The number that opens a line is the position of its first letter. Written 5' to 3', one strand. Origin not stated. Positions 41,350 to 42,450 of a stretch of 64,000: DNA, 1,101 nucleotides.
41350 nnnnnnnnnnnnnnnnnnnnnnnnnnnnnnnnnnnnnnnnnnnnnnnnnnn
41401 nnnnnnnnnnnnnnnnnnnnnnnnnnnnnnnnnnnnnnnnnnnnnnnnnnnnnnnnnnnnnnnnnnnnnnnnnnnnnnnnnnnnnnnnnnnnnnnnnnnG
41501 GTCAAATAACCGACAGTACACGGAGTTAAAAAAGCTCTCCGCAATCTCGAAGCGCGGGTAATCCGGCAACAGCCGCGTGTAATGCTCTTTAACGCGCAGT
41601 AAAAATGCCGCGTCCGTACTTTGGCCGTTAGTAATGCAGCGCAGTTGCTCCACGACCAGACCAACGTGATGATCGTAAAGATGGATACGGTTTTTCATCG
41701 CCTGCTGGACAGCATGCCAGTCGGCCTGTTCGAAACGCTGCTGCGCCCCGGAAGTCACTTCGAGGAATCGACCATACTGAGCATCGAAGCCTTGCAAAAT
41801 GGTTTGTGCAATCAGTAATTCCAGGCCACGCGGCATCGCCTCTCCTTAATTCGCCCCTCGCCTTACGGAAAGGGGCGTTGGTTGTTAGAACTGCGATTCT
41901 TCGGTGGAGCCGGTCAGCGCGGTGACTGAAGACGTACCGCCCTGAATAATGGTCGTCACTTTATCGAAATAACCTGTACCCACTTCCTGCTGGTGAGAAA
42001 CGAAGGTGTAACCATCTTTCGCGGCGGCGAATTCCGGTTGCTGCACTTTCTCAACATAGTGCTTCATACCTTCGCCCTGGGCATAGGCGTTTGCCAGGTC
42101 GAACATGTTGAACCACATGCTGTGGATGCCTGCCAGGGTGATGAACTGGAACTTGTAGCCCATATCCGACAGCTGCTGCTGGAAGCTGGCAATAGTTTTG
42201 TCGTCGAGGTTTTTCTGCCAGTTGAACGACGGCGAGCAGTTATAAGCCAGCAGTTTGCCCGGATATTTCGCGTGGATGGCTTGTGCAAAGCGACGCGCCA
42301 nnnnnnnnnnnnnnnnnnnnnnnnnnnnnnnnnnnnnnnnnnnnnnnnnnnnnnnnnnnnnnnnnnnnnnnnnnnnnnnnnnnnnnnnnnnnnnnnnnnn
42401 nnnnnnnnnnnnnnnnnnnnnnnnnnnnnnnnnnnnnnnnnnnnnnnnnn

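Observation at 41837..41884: Short aceA-aceK spacer with a hairpin abutting the aceK ribosome-binding site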

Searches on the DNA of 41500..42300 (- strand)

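Call 4: search_dna_similar(query=window:41500-42300:-, collection=ecoli_genomes, mode=near, max_rows=20)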
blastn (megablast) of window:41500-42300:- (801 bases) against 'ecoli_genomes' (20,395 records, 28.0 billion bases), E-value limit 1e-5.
Records with a match: 5425; places in all: 5434; records where one place covers at least 80% of the query: 5420.
Genomes with a match: 5425 of 5426; with a place that covers at least 80% of the query: 5420. Places per genome that has any: lowest 1, median 1, highest 5. On chromosomes: 5433 places; on plasmids: 1.
Best place of each record, by identity: >=99% 15; 95-99% 5410.
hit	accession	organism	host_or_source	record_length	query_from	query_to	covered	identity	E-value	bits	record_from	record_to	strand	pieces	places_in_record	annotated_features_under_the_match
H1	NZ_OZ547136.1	Escherichia coli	Homo sapiens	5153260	1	801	100%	99.9%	0e+0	1474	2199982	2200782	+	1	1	aceA: isocitrate lyase | aceK: bifunctional isocitrate dehydrogenase kinase/phosphatase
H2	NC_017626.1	Escherichia coli 042 strain 042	-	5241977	1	801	100%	99.5%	0e+0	1458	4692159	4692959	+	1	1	aceA: isocitrate lyase | aceK: bifunctional isocitrate dehydrogenase kinase/phosphatase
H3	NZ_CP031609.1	Escherichia coli strain N3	Homo sapiens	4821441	1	801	100%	99.4%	0e+0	1452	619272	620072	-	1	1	aceA: isocitrate lyase | aceK: bifunctional isocitrate dehydrogenase kinase/phosphatase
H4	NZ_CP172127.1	Escherichia coli strain GF43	chicken meat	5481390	1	801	100%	99.4%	0e+0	1452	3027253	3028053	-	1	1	aceA: isocitrate lyase | aceK: bifunctional isocitrate dehydrogenase kinase/phosphatase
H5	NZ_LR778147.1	Escherichia coli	sediment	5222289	1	801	100%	99.4%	0e+0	1452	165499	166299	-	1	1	aceA: isocitrate lyase | aceK: bifunctional isocitrate dehydrogenase kinase/phosphatase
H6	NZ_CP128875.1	Escherichia coli strain TUM14771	Homo sapiens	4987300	1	801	100%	99.1%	0e+0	1441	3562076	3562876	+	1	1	aceA: isocitrate lyase | aceK: bifunctional isocitrate dehydrogenase kinase/phosphatase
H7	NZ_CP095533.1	Escherichia coli strain GN02461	Homo sapiens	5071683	1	801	100%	99.1%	0e+0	1441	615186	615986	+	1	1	aceA: isocitrate lyase | aceK: bifunctional isocitrate dehydrogenase kinase/phosphatase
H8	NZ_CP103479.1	Escherichia coli strain 4621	Homo sapiens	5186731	1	801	100%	99.1%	0e+0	1441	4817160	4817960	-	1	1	aceA: isocitrate lyase | aceK: bifunctional isocitrate dehydrogenase kinase/phosphatase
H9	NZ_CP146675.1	Escherichia coli strain MS 69-1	Homo sapiens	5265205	1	801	100%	99.1%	0e+0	1441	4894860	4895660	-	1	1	aceA: isocitrate lyase | aceK: bifunctional isocitrate dehydrogenase kinase/phosphatase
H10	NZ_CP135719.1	Escherichia coli strain TUM1226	missing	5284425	1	801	100%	99.1%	0e+0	1441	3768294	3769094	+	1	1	aceA: isocitrate lyase | aceK: bifunctional isocitrate dehydrogenase kinase/phosphatase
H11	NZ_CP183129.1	Escherichia coli strain 755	Homo sapiens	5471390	1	801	100%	99.1%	0e+0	1441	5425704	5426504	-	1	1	aceA: isocitrate lyase | aceK: bifunctional isocitrate dehydrogenase kinase/phosphatase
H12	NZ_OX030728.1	Escherichia coli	Homo sapiens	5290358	1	801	100%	99.1%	0e+0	1441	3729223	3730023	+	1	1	aceA: isocitrate lyase | aceK: bifunctional isocitrate dehydrogenase kinase/phosphatase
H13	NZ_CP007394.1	Escherichia coli strain ST2747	-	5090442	1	801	100%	99.0%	0e+0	1435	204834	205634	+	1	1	aceA: isocitrate lyase | aceK: bifunctional isocitrate dehydrogenase kinase/phosphatase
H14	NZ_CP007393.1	Escherichia coli strain ST2747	-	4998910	1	801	100%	99.0%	0e+0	1435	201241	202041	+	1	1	aceA: isocitrate lyase | aceK: bifunctional isocitrate dehydrogenase kinase/phosphatase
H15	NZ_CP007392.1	Escherichia coli strain ST2747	-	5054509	1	801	100%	99.0%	0e+0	1435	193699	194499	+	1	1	aceA: isocitrate lyase | aceK: bifunctional isocitrate dehydrogenase kinase/phosphatase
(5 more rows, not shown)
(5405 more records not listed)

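Call 6: get_annotated_region(hit=H1, flank=3000)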
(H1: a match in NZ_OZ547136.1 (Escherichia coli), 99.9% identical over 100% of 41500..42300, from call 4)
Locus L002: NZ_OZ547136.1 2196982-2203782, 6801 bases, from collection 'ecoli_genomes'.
description: Escherichia coli isolate AF39 chromosome 1, complete sequence
organism: Escherichia coli (NCBI taxid 562)
replicon: chromosome; assembly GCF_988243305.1
host: Homo sapiens; source: rectal swab; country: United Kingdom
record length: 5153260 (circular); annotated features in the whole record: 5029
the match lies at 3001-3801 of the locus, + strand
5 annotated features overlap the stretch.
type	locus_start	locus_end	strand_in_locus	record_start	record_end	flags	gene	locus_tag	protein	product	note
CDS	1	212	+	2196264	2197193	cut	metA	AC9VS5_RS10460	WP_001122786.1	homoserine O-acetyltransferase MetA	-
CDS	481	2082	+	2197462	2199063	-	aceB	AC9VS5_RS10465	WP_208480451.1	malate synthase A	-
CDS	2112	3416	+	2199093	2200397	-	aceA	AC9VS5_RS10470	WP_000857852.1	isocitrate lyase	-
CDS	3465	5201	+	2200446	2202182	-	aceK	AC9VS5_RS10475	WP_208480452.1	bifunctional isocitrate dehydrogenase kinase/phosphatase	-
CDS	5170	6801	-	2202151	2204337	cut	espL4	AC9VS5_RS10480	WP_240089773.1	type III secretion system effector EspL4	-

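Call 10: search_dna_similar(query=window:41817-41904:-, collection=ecoli_genomes, mode=near, max_rows=40, rows=spread)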
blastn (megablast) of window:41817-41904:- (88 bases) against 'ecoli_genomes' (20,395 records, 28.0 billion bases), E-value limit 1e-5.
Records with a match: 717; places in all: 717; records where one place covers at least 80% of the query: 717.
Genomes with a match: 717 of 5426; with a place that covers at least 80% of the query: 717. Places per genome that has any: lowest 1, median 1, highest 1. On chromosomes: 717 places; on plasmids: 0.
Best place of each record, by identity: >=99% 694; 95-99% 23.
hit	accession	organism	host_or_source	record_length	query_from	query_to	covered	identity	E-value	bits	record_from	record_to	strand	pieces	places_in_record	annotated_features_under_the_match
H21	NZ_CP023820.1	Escherichia coli strain 7/2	Homo sapiens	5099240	1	88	100%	100.0%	9e-38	163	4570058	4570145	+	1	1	aceA: isocitrate lyase | aceK: bifunctional isocitrate dehydrogenase kinase/phosphatase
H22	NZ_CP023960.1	Escherichia coli strain FDAARGOS_448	Homo sapiens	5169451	1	88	100%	100.0%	9e-38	163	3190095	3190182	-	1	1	aceK: bifunctional isocitrate dehydrogenase kinase/phosphatase | aceA: isocitrate lyase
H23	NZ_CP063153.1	Escherichia coli strain M7424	Homo sapiens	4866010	1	88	100%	100.0%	9e-38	163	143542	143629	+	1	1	aceA: isocitrate lyase | aceK: bifunctional isocitrate dehydrogenase kinase/phosphatase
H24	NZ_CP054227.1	Escherichia coli strain EcPF15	Homo sapiens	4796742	1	88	100%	100.0%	9e-38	163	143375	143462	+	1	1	aceA: isocitrate lyase | aceK: bifunctional isocitrate dehydrogenase kinase/phosphatase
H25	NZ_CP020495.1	Escherichia coli strain 103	Homo sapiens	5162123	1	88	100%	100.0%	9e-38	163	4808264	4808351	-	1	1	aceK: bifunctional isocitrate dehydrogenase kinase/phosphatase | aceA: isocitrate lyase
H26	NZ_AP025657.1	Escherichia coli strain TUM13867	Homo sapiens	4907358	1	88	100%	100.0%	9e-38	163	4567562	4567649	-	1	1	aceK: bifunctional isocitrate dehydrogenase kinase/phosphatase | aceA: isocitrate lyase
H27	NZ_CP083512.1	Escherichia coli strain elppa4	Homo sapiens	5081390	1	88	100%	100.0%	9e-38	163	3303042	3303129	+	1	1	aceA: isocitrate lyase | aceK: bifunctional isocitrate dehydrogenase kinase/phosphatase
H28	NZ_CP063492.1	Escherichia coli strain EF5-18-41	Gallus gallus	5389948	1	88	100%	100.0%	9e-38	163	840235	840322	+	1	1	aceA: isocitrate lyase | aceK: bifunctional isocitrate dehydrogenase kinase/phosphatase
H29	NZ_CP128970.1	Escherichia coli strain TUM1886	missing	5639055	1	88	100%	100.0%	9e-38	163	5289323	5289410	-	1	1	aceK: bifunctional isocitrate dehydrogenase kinase/phosphatase | aceA: isocitrate lyase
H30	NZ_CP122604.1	Escherichia coli strain ETEC6334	Sus scrofa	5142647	1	88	100%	100.0%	9e-38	163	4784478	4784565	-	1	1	aceK: bifunctional isocitrate dehydrogenase kinase/phosphatase | aceA: isocitrate lyase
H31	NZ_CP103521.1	Escherichia coli strain 2779 - blood draw same patient as ...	Homo sapiens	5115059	1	88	100%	100.0%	9e-38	163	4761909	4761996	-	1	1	aceK: bifunctional isocitrate dehydrogenase kinase/phosphatase | aceA: isocitrate lyase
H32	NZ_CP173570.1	Escherichia coli strain 98198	Homo sapiens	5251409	1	88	100%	100.0%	9e-38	163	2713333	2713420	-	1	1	aceK: bifunctional isocitrate dehydrogenase kinase/phosphatase | aceA: isocitrate lyase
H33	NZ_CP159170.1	Escherichia coli strain 10035776-3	Homo sapiens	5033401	1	88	100%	100.0%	9e-38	163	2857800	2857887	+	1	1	aceA: isocitrate lyase | aceK: bifunctional isocitrate dehydrogenase kinase/phosphatase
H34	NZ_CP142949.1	Escherichia coli strain EC190329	Homo sapiens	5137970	1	88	100%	100.0%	9e-38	163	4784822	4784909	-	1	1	aceK: bifunctional isocitrate dehydrogenase kinase/phosphatase | aceA: isocitrate lyase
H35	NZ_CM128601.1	Escherichia coli strain E300010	Homo sapiens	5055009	1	88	100%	100.0%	9e-38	163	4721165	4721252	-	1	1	aceK: bifunctional isocitrate dehydrogenase kinase/phosphatase | aceA: isocitrate lyase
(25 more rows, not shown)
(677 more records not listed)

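Call 29: search_dna_similar(query=window:41837-41884:-, collection=ecoli_genomes, mode=distant, max_evalue=10, max_rows=40, rows=spread)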
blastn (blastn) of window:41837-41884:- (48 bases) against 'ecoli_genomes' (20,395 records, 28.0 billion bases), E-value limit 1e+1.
Records with a match: 717; places in all: 717; records where one place covers at least 80% of the query: 717.
Genomes with a match: 717 of 5426; with a place that covers at least 80% of the query: 717. Places per genome that has any: lowest 1, median 1, highest 1. On chromosomes: 717 places; on plasmids: 0.
Best place of each record, by identity: >=99% 706; 95-99% 11.
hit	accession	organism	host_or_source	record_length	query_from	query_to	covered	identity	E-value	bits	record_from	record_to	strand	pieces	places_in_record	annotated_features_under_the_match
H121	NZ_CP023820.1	Escherichia coli strain 7/2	Homo sapiens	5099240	1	48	100%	100.0%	2e-15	88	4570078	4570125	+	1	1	none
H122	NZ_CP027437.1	Escherichia coli strain 2012C-4221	missing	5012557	1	48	100%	100.0%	2e-15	88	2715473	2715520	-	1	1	none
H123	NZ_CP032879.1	Escherichia coli strain WCHEC000837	Homo sapiens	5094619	1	48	100%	100.0%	2e-15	88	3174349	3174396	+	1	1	none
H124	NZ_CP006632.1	Escherichia coli PCN033 strain PCN033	-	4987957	1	48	100%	100.0%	2e-15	88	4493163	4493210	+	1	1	none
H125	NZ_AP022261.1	Escherichia coli strain WP8-S18-ESBL-07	-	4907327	1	48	100%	100.0%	2e-15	88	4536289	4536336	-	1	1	none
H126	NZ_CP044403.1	Escherichia coli strain NMBU-W10C18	surface water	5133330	1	48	100%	100.0%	2e-15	88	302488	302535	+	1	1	none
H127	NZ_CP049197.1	Escherichia coli strain E597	dog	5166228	1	48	100%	100.0%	2e-15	88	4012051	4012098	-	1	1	none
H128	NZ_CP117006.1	Escherichia coli strain MLI108K3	Homo sapiens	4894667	1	48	100%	100.0%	2e-15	88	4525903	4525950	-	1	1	none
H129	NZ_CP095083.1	Escherichia coli strain EC6868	Homo sapiens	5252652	1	48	100%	100.0%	2e-15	88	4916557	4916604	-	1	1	none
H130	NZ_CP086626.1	Escherichia coli strain RIVM_C037134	Homo sapiens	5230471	1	48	100%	100.0%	2e-15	88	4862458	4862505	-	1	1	none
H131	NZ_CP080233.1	Escherichia coli O139:H1 strain P15-25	Sus scrofa domesticus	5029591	1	48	100%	100.0%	2e-15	88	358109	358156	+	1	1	none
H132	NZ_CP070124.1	Escherichia coli strain FDAARGOS_1292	Homo sapiens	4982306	1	48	100%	100.0%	2e-15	88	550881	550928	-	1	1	none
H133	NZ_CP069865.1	Escherichia coli strain FDAARGOS_1282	Homo sapiens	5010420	1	48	100%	100.0%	2e-15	88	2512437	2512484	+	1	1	none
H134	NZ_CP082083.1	Escherichia coli strain MS20654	Homo sapiens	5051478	1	48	100%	100.0%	2e-15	88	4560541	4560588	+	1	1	none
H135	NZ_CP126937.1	Escherichia coli O2:K1:H4 strain APEC E19019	Gallus gallus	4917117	1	48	100%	100.0%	2e-15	88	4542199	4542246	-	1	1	none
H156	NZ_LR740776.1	Escherichia coli strain BEN2908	Gallus gallus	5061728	1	48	100%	100.0%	2e-15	88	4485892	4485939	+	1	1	none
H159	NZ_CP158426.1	Escherichia coli strain NRZ14408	Homo sapiens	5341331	1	48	100%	97.9%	7e-14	83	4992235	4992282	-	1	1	none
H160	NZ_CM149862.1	Escherichia coli strain LCP30S3_I5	Sus scrofa domesticus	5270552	1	48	100%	95.8%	9e-13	79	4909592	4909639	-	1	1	none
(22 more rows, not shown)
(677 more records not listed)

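Call 30: get_annotated_region(hit=H160, flank=1500)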
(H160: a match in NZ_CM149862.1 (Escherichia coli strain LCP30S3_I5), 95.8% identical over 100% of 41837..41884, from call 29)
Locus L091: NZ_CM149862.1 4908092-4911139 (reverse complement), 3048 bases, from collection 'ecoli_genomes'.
description: Escherichia coli strain LCP30S3_I5 chromosome, whole genome shotgun sequence
organism: Escherichia coli strain LCP30S3_I5 (NCBI taxid 562)
replicon: chromosome; assembly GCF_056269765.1
host: Sus scrofa domesticus; source: feces; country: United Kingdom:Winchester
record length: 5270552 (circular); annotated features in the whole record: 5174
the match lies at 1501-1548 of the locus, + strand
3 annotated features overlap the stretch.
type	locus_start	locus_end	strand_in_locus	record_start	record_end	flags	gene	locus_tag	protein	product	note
CDS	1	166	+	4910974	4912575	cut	aceB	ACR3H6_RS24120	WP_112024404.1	malate synthase A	-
CDS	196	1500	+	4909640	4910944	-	aceA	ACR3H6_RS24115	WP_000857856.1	isocitrate lyase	-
CDS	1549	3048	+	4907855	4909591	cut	aceK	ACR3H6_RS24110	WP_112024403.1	bifunctional isocitrate dehydrogenase kinase/phosphatase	-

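Call 31: get_annotated_region(hit=H159, flank=1500)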
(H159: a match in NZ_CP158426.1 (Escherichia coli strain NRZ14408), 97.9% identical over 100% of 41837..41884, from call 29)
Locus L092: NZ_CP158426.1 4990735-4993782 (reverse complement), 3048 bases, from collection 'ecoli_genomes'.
description: Escherichia coli strain NRZ14408 chromosome, complete genome
organism: Escherichia coli strain NRZ14408 (NCBI taxid 562)
replicon: chromosome; assembly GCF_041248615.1
host: Homo sapiens; source: wound swab; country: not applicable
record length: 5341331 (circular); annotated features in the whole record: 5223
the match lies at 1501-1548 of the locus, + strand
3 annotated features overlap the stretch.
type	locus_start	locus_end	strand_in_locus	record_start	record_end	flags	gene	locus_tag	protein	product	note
CDS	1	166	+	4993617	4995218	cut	aceB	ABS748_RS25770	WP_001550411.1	malate synthase A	-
CDS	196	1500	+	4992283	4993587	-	aceA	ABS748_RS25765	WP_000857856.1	isocitrate lyase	-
CDS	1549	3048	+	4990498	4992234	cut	aceK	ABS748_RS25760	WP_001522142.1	bifunctional isocitrate dehydrogenase kinase/phosphatase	-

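Call 32: get_annotated_region(hit=H156, flank=1500)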
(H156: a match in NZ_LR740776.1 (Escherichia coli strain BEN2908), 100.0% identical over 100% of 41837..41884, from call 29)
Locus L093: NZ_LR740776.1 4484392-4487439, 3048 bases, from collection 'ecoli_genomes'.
description: Escherichia coli strain BEN2908 isolate 1 day old chicken chromosome APEC2908, complete sequence
organism: Escherichia coli strain BEN2908 (NCBI taxid 562)
replicon: chromosome; assembly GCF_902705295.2
host: Gallus gallus; source: chicken trachea; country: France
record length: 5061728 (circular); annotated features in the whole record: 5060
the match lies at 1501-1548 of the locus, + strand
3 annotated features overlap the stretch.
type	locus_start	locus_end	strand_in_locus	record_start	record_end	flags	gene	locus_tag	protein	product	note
CDS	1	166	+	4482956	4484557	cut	aceB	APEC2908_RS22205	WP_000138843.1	malate synthase A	-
CDS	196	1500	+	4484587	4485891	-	aceA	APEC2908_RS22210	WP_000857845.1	isocitrate lyase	-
CDS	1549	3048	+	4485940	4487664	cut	aceK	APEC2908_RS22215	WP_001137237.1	bifunctional isocitrate dehydrogenase kinase/phosphatase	-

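Call 33: get_annotated_region(hit=H121, flank=1500)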
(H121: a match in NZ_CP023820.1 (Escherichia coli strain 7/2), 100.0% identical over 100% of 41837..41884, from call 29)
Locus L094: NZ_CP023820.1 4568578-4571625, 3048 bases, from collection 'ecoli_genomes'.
description: Escherichia coli strain 7/2 chromosome, complete genome
organism: Escherichia coli strain 7/2 (NCBI taxid 562)
replicon: chromosome; assembly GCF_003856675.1
host: Homo sapiens; source: feces; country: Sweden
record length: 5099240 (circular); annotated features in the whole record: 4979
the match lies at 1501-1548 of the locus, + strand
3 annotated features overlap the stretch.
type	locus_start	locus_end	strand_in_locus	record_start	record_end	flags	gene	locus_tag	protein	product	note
CDS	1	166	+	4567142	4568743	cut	aceB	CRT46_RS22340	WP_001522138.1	malate synthase A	-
CDS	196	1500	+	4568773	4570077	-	aceA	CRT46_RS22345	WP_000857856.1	isocitrate lyase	-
CDS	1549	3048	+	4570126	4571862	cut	aceK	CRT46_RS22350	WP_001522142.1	bifunctional isocitrate dehydrogenase kinase/phosphatase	-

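Call 34: get_annotated_region(hit=H131, flank=1500)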
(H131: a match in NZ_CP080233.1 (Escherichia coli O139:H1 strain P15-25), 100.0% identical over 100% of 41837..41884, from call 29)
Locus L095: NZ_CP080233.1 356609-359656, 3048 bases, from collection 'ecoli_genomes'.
description: Escherichia coli O139:H1 strain P15-25 chromosome, complete genome
organism: Escherichia coli O139:H1 strain P15-25 (NCBI taxid 2861805)
replicon: chromosome; assembly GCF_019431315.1
host: Sus scrofa domesticus; source: clinical sample; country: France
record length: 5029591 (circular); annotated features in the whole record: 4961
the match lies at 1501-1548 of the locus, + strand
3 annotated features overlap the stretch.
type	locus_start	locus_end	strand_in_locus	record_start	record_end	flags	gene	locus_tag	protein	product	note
CDS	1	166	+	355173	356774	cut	aceB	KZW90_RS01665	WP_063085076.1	malate synthase A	-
CDS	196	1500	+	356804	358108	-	aceA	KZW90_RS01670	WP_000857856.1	isocitrate lyase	-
CDS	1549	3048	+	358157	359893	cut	aceK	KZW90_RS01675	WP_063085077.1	bifunctional isocitrate dehydrogenase kinase/phosphatase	-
